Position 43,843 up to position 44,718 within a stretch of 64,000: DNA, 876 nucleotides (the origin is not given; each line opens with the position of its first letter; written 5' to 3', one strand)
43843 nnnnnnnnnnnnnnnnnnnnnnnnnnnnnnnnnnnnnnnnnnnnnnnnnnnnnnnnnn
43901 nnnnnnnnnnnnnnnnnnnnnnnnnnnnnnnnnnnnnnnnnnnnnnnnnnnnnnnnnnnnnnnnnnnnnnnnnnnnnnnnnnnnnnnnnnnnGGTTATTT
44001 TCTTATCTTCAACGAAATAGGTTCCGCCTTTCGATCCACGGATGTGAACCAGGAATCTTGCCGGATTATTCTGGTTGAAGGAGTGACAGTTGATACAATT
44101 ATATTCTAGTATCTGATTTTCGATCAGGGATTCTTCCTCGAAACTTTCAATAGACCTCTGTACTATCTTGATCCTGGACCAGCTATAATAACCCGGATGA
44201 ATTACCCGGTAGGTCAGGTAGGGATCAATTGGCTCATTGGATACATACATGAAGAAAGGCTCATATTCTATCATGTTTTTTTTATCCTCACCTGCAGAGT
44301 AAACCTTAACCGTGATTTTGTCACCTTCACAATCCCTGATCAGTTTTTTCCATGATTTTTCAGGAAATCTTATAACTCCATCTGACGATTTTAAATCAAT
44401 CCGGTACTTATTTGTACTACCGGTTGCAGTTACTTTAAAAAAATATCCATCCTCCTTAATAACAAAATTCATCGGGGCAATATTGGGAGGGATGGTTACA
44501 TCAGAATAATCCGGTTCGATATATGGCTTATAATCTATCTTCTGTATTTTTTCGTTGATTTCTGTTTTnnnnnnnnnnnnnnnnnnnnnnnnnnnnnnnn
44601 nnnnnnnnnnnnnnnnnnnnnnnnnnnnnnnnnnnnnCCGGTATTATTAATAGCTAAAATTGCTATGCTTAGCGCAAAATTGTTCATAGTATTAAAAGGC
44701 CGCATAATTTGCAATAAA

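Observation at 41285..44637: Translationally coupled operon: CXXCH-bearing TolB-like propeller lipoprotein plus giant polytopic membrane protein of unknown function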

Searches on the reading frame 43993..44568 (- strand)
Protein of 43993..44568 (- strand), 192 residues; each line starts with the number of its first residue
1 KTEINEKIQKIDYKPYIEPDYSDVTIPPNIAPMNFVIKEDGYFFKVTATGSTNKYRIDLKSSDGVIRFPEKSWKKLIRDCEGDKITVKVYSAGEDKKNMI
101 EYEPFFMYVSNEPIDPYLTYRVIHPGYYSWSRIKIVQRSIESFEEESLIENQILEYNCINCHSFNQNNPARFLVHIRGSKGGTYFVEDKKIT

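Call 44: search_protein_representatives(protein=window:43993-44568:-)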
Query: 192 residues. Proteins with E-value up to 0.001 (for the whole library): 1041; up to 1e-10: 608; up to 1e-30: 88. The best 150 are listed.
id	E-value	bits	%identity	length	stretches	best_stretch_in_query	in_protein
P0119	9.5e-66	237.6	60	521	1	2-192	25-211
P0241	4.0e-56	206.2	51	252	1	4-172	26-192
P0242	3.4e-54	199.9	47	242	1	7-191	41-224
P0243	5.3e-53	196.0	49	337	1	9-190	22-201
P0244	4.4e-52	193.0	49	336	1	12-190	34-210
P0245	9.0e-52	192.0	52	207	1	4-179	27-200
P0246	4.7e-50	186.4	50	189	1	6-168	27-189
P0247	9.9e-42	159.3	42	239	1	8-189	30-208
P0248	2.7e-40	154.6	43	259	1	12-185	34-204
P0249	2.8e-40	154.5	44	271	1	10-187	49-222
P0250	4.3e-39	150.6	42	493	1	5-185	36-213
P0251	5.3e-39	150.3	56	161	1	2-127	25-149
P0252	5.7e-39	150.3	43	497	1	8-190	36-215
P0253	6.6e-39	150.0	39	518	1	6-186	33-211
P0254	4.2e-38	147.4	41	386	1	12-191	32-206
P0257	1.9e-37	145.2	41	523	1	8-189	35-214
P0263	8.0e-36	140.0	41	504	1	6-186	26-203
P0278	5.4e-34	134.0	38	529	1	9-184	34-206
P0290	4.9e-33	130.9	43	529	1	14-191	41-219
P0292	5.4e-33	130.7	41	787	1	12-191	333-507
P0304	6.0e-32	127.3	37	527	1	8-191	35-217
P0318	4.3e-31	124.6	39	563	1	15-191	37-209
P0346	2.6e-29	118.8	34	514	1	17-188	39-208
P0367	2.2e-28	115.7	34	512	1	8-191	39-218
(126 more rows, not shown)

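Call 46: find_encoding_contigs(protein=P0346, flank=6000, max_places=3)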
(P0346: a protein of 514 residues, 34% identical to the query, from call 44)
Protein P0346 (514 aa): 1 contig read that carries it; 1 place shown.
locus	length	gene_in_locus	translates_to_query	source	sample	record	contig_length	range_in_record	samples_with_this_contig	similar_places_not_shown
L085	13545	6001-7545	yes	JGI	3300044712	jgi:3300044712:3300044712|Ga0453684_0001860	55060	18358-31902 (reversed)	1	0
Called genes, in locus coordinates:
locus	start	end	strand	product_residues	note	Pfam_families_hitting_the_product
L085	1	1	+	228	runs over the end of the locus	PF13568:OMP_b-brl_2 (faint)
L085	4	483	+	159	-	PF00258:Flavodoxin_1 (weak), PF12641:Flavodoxin_3, PF12724:Flavodoxin_5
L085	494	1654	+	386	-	-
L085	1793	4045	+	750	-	PF00657:Lipase_GDSL (faint), PF13472:Lipase_GDSL_2 (weak), PF13174:TPR_6 (faint), PF12895:ANAPC3 (weak), PF00515:TPR_1 (weak), PF07719:TPR_2 (weak), PF13432:TPR_16 (weak), PF14559:TPR_19 (weak), +7 more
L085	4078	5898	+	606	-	PF19529:DUF6057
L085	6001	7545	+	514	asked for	PF26550:Tricorn_2nd, PF07676:PD40 (faint), PF26550:Tricorn_2nd (weak), PF26549:Tricorn_N (weak)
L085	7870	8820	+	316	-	PF06452:CBM9_1, PF18962:Por_Secre_tail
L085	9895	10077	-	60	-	-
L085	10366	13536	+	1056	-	PF13620:CarboxypepD_reg, PF13715:CarbopepD_reg_2, PF07715:Plug, PF00593:TonB_dep_Rec_b-barrel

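Call 47: find_encoding_contigs(protein=P0292, flank=6000, max_places=3)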
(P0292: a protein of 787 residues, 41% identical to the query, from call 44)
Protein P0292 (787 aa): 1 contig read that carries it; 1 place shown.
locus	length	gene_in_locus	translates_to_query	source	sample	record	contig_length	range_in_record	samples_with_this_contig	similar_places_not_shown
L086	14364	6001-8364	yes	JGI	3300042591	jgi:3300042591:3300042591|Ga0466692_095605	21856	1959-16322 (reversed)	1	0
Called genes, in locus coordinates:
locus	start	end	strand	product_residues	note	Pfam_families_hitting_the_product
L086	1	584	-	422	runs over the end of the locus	PF00579:tRNA-synt_1b, PF22421:SYY_C-terminal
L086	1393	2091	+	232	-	PF02224:Cytidylate_kin, PF13189:Cytidylate_kin2, PF13238:AAA_18 (weak)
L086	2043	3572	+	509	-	PF02401:LYTB, PF14063:DUF4254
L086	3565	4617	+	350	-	PF01075:Glyco_transf_9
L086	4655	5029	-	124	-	PF03733:YccF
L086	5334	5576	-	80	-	-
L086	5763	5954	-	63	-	-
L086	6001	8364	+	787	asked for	PF19529:DUF6057, PF07676:PD40 (faint)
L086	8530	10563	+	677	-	PF19529:DUF6057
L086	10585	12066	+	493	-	PF26549:Tricorn_N (faint), PF26550:Tricorn_2nd (weak), PF07676:PD40 (weak)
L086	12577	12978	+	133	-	PF08753:NikR_C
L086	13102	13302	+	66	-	PF02609:Exonuc_VII_S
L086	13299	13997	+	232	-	PF01128:IspD, PF12804:NTP_transf_3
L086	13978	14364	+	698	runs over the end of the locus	PF17191:RecG_wedge, PF01336:tRNA_anti-codon (weak), PF00270:DEAD, PF04851:ResIII, PF00271:Helicase_C, PF19833:RecG_dom3_C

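Call 51: list_cluster_members(proteins=[P0250, P0253, P0257, P0263, P0278, P0290, P0304, P0318, P0346, P0367])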
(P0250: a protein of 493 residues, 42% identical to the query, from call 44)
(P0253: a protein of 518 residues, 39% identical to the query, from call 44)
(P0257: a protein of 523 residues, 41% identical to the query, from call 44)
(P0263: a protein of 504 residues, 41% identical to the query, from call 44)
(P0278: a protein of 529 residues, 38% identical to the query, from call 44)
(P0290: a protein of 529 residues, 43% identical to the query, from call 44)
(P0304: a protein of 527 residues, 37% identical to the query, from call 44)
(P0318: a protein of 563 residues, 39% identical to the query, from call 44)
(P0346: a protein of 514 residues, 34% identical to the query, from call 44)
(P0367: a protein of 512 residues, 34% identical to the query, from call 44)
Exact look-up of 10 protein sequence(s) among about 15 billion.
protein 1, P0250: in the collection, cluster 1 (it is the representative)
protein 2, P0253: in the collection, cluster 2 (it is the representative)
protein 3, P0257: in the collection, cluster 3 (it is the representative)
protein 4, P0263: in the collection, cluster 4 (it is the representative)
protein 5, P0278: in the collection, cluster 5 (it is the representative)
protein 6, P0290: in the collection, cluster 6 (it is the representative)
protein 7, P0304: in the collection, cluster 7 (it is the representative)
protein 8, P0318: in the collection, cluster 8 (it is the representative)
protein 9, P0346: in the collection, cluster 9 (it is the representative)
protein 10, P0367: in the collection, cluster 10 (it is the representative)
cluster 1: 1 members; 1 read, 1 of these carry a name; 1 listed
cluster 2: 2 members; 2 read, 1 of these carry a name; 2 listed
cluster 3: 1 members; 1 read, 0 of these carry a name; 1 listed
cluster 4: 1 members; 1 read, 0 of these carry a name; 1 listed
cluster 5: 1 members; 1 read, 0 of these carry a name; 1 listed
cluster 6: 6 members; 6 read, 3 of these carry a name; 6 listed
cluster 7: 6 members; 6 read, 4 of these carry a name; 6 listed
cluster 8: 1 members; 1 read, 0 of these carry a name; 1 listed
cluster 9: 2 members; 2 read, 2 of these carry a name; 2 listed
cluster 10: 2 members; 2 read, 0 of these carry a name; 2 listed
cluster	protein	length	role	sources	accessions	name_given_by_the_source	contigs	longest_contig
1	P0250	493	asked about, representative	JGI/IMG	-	hypothetical protein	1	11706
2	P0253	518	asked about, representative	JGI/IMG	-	hypothetical protein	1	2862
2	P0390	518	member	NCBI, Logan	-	-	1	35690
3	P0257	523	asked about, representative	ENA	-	-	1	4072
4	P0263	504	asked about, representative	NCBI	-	-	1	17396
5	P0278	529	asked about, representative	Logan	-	-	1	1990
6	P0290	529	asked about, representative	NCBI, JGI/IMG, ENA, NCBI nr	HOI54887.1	MAG TPA: hypothetical protein PLP01_06530 [Phycisphaerae bacterium] | hypothetical protein [Phycisphaerae bacterium]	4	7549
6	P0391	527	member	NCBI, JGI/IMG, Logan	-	hypothetical protein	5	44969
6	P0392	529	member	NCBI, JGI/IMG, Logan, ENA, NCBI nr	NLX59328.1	MAG: hypothetical protein GXY74_09600 [Phycisphaerae bacterium] | hypothetical protein [Phycisphaerae bacterium]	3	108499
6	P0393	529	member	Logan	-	-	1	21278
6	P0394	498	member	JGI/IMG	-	-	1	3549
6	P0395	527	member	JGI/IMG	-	-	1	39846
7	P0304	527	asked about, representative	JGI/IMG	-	hypothetical protein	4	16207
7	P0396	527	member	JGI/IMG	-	hypothetical protein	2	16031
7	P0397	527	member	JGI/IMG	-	Tol biopolymer transport system component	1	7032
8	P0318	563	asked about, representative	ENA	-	-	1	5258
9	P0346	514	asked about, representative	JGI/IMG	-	hypothetical protein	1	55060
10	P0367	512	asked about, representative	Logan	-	-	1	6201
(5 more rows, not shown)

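Call 52: find_encoding_contigs(protein=P0392, flank=8000, max_places=2)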
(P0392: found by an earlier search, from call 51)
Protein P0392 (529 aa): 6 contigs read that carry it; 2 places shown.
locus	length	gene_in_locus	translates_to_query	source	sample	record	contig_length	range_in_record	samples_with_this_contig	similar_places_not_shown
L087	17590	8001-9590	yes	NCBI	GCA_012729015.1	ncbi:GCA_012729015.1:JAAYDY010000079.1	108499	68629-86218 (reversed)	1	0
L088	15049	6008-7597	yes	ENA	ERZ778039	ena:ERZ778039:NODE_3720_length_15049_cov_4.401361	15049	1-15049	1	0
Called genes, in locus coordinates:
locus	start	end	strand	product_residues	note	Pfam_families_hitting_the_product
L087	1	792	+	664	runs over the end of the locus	PF19529:DUF6057, PF14559:TPR_19 (faint)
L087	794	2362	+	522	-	PF07676:PD40 (faint), PF26550:Tricorn_2nd (faint), PF26549:Tricorn_N (weak)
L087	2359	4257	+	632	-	PF19529:DUF6057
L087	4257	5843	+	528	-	PF26550:Tricorn_2nd (faint), PF26549:Tricorn_N, PF07676:PD40 (weak)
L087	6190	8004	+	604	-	PF19529:DUF6057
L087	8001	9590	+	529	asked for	PF26550:Tricorn_2nd (faint), PF26549:Tricorn_N, PF07676:PD40 (weak)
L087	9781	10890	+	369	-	PF01042:Ribonuc_L-PSP (weak)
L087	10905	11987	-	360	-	PF00730:HhH-GPD, PF00633:HHH (weak), PF00293:NUDIX, PF14815:NUDIX_4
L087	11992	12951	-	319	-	PF01408:GFO_IDH_MocA, PF22725:GFO_IDH_MocA_C3, PF02894:GFO_IDH_MocA_C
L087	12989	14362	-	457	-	PF03616:Glt_symporter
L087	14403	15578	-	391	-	PF01408:GFO_IDH_MocA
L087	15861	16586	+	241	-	-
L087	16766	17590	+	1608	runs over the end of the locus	PF07719:TPR_2 (faint), PF13768:VWA_3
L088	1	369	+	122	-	?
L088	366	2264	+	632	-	PF19529:DUF6057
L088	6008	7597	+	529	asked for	PF26550:Tricorn_2nd (faint), PF26549:Tricorn_N, PF07676:PD40 (weak)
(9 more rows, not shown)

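Call 53: find_encoding_contigs(protein=P0304, flank=8000, max_places=2)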
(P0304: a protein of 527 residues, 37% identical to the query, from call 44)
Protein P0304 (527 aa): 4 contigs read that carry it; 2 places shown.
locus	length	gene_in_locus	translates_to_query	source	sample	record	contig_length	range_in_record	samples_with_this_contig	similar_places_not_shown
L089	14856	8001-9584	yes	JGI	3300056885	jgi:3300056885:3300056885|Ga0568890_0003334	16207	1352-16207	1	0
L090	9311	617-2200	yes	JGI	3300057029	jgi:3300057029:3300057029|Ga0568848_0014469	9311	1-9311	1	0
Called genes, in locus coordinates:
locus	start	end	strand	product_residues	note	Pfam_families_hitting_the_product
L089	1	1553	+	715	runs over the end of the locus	-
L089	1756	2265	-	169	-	-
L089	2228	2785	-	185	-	PF02080:TrkA_C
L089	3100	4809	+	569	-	PF03572:Peptidase_S41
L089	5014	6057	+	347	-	PF00224:PK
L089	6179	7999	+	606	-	PF19529:DUF6057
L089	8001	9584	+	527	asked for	PF26549:Tricorn_N (faint), PF26550:Tricorn_2nd (faint), PF07676:PD40 (faint)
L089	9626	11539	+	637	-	PF00657:Lipase_GDSL (weak), PF13472:Lipase_GDSL_2, PF13181:TPR_8 (faint), PF14559:TPR_19 (faint), PF07719:TPR_2 (faint), PF13414:TPR_11 (faint), PF13428:TPR_14 (faint)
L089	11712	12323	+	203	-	-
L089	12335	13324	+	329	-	-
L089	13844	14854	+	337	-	?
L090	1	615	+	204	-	?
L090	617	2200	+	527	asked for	PF26549:Tricorn_N (faint), PF26550:Tricorn_2nd (faint), PF07676:PD40 (faint)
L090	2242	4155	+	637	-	PF00657:Lipase_GDSL (weak), PF13472:Lipase_GDSL_2, PF13181:TPR_8 (faint), PF14559:TPR_19 (faint), PF07719:TPR_2 (faint), PF13414:TPR_11 (faint), PF13428:TPR_14 (faint)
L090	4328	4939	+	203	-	-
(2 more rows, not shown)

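Call 56: find_encoding_contigs(protein=L087:794-2359:+, flank=10000, max_places=1)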
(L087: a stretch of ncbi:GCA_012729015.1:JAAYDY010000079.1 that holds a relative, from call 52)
Protein L087:794-2359:+ (522 aa): 5 contigs read that carry it; 1 place shown.
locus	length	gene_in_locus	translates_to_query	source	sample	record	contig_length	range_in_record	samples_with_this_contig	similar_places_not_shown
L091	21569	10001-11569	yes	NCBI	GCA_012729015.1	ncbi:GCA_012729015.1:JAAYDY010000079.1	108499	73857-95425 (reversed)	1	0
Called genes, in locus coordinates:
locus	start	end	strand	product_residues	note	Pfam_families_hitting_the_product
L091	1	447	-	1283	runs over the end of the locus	PF14559:TPR_19 (faint)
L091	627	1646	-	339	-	PF03783:CsgG (weak), PF07719:TPR_2 (faint), PF13432:TPR_16 (weak)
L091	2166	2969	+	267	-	PF02585:PIG-L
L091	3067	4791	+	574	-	PF00749:tRNA-synt_1c, PF03950:tRNA-synt_1c_C, PF20974:tRNA-synt_1c_C2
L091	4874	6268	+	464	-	PF01336:tRNA_anti-codon, PF00152:tRNA-synt_2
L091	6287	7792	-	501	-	PF03976:PPK2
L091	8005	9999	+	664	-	PF19529:DUF6057, PF14559:TPR_19 (faint)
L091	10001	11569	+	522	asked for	PF07676:PD40 (faint), PF26550:Tricorn_2nd (faint), PF26549:Tricorn_N (weak)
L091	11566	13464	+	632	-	PF19529:DUF6057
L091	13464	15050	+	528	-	PF26550:Tricorn_2nd (faint), PF26549:Tricorn_N, PF07676:PD40 (weak)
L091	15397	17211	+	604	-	PF19529:DUF6057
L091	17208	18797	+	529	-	PF26550:Tricorn_2nd (faint), PF26549:Tricorn_N, PF07676:PD40 (weak)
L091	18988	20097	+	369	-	PF01042:Ribonuc_L-PSP (weak)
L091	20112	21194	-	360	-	PF00730:HhH-GPD, PF00633:HHH (weak), PF00293:NUDIX, PF14815:NUDIX_4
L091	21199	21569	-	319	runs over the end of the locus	PF01408:GFO_IDH_MocA, PF22725:GFO_IDH_MocA_C3, PF02894:GFO_IDH_MocA_C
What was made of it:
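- On Polysaccharide utilisation locus (SusC/SusD-based) component: It is absent from Phycisphaerae (call 56).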

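Call 60: find_related_loci(query=A3, collection=metagenome_contigs, flank=8000)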
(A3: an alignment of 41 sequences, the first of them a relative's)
Query A3 (527 aa) in metagenome_contigs; peptide patterns used: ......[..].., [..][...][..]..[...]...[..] (x = any residue, [..] = any of these).
600 stretches matched a pattern (row limit reached: there are more); 217 encode a relative of the query (tblastn E <= 1e-3); the best 80 are kept; 80 distinct loci.
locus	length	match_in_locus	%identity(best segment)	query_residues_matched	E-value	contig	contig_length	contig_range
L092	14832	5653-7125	51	35-525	2e-173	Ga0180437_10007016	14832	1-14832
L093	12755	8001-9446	50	32-509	1e-155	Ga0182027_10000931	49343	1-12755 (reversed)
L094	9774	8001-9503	44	10-515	1e-147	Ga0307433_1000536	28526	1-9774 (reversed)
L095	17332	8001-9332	49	38-481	2e-143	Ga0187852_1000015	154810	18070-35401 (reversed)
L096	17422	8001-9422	45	1-481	1e-140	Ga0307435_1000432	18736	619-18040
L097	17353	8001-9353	47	38-496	8e-139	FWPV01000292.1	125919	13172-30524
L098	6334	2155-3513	48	36-483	2e-136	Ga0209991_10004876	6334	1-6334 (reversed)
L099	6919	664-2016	45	41-504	5e-133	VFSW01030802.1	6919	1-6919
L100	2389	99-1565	42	1-487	4e-140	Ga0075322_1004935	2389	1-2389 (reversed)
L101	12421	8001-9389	44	36-481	2e-130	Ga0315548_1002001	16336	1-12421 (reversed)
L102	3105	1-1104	52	135-507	2e-132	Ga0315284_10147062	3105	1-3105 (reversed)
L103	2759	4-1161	49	137-520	1e-128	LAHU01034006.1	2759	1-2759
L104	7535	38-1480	40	22-518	5e-123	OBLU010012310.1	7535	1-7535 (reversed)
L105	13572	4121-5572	41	3-497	1e-120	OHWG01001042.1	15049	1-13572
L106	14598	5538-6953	43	35-497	3e-120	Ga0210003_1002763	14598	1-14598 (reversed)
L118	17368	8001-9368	40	42-501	3e-112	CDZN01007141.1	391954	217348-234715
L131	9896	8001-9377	37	5-475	7e-105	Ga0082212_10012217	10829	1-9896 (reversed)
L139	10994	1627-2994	39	32-491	6e-103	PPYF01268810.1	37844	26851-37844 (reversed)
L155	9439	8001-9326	39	44-490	7e-99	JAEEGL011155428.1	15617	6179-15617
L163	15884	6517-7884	39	7-475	1e-106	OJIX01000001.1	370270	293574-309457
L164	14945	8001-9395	36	17-488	1e-95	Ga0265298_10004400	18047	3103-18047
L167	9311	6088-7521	37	15-481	3e-95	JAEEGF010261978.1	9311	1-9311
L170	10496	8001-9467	36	2-498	4e-95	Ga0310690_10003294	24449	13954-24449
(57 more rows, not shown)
